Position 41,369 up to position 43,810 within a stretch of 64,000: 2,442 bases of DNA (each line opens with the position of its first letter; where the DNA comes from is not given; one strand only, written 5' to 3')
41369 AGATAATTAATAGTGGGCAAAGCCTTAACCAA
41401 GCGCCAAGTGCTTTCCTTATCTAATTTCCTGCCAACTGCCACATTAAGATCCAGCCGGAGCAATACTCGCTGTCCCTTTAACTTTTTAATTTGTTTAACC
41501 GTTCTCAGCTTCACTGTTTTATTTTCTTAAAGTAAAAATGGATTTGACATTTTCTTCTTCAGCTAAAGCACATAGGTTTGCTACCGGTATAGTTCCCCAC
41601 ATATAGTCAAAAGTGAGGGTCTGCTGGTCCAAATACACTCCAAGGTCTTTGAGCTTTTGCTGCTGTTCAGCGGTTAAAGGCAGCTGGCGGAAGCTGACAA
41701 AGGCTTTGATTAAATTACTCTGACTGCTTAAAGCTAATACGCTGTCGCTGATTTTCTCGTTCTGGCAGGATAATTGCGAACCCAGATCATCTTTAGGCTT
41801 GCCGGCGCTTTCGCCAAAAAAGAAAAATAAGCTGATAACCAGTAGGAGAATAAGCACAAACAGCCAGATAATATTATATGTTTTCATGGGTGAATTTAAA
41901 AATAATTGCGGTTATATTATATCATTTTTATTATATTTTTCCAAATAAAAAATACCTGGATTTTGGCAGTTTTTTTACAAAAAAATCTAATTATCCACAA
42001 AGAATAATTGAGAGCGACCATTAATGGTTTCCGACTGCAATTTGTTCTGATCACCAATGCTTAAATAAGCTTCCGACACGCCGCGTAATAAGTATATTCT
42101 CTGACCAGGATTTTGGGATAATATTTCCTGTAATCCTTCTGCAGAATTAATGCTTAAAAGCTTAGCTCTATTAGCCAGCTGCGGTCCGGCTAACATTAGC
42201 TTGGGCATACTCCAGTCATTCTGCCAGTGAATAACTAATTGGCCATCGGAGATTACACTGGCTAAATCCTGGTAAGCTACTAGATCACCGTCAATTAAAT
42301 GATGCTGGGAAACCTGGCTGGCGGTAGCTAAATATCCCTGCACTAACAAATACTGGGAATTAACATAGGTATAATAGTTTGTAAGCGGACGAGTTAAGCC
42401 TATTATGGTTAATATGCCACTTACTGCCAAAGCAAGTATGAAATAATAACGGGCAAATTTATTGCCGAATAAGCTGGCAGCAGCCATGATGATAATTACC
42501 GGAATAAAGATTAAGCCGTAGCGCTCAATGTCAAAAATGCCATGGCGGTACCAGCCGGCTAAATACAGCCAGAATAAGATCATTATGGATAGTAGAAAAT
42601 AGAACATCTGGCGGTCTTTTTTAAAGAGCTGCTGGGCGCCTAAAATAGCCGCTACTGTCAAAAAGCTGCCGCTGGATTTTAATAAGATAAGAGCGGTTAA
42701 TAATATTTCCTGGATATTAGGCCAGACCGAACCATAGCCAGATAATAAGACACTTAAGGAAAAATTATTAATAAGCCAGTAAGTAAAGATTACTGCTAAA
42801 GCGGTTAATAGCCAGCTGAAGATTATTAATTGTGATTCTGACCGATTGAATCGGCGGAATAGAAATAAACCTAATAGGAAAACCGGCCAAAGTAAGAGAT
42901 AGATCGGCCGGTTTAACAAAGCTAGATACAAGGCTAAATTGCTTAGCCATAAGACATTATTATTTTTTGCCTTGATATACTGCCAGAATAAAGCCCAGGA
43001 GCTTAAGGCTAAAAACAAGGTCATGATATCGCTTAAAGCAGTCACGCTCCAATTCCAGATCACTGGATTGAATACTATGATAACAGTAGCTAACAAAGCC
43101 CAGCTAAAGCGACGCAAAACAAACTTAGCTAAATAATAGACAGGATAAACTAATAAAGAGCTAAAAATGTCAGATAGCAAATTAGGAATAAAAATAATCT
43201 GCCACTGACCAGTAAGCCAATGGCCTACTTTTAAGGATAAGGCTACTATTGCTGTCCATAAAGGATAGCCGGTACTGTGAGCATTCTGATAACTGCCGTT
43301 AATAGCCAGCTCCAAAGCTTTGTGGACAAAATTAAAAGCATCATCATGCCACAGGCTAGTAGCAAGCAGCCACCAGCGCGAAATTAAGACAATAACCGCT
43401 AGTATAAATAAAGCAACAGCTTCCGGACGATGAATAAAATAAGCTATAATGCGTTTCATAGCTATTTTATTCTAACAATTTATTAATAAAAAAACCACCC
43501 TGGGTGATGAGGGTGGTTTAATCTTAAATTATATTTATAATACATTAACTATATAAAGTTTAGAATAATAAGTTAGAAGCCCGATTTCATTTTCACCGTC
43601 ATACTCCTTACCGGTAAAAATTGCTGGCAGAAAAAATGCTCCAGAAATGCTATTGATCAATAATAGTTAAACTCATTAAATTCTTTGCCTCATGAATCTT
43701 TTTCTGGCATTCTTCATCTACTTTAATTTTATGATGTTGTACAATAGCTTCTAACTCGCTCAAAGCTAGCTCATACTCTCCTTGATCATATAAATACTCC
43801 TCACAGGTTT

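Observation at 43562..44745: Orphan RHS C-terminal toxin / immunity module with a duplicated core-tail recombination remnant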

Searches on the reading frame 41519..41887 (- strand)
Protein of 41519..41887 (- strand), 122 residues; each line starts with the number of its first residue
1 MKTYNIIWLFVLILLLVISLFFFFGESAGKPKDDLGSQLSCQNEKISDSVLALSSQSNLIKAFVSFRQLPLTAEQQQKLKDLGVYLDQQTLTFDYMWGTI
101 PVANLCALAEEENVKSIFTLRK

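Call 3: search_protein_families(library=pfam, proteins=[window:41519-41887:-], max_evalue=1)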
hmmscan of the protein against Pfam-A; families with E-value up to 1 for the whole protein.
window:41519-41887:- (122 aa): 2 families
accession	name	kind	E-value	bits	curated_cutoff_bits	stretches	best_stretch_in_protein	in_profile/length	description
PF11084.13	DUF2621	-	0.0048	17.3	27.7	1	6-61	9-66/139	Protein of unknown function (DUF2621)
PF06480.20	FtsH_ext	-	0.094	13.4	25.5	1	7-32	1-27/103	FtsH Extracellular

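Call 80: search_protein_families(library=padloc, proteins=[window:41519-41887:-], max_evalue=0.01)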
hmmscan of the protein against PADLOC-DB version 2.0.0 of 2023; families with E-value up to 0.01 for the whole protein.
window:41519-41887:- (122 aa): 0 families

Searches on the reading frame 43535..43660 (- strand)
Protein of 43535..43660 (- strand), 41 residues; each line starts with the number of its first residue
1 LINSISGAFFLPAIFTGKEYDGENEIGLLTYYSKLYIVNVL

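Call 3: search_protein_families(library=pfam, proteins=[window:43535-43660:-], max_evalue=1)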
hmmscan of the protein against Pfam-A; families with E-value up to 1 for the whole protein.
window:43535-43660:- (41 aa): 0 families
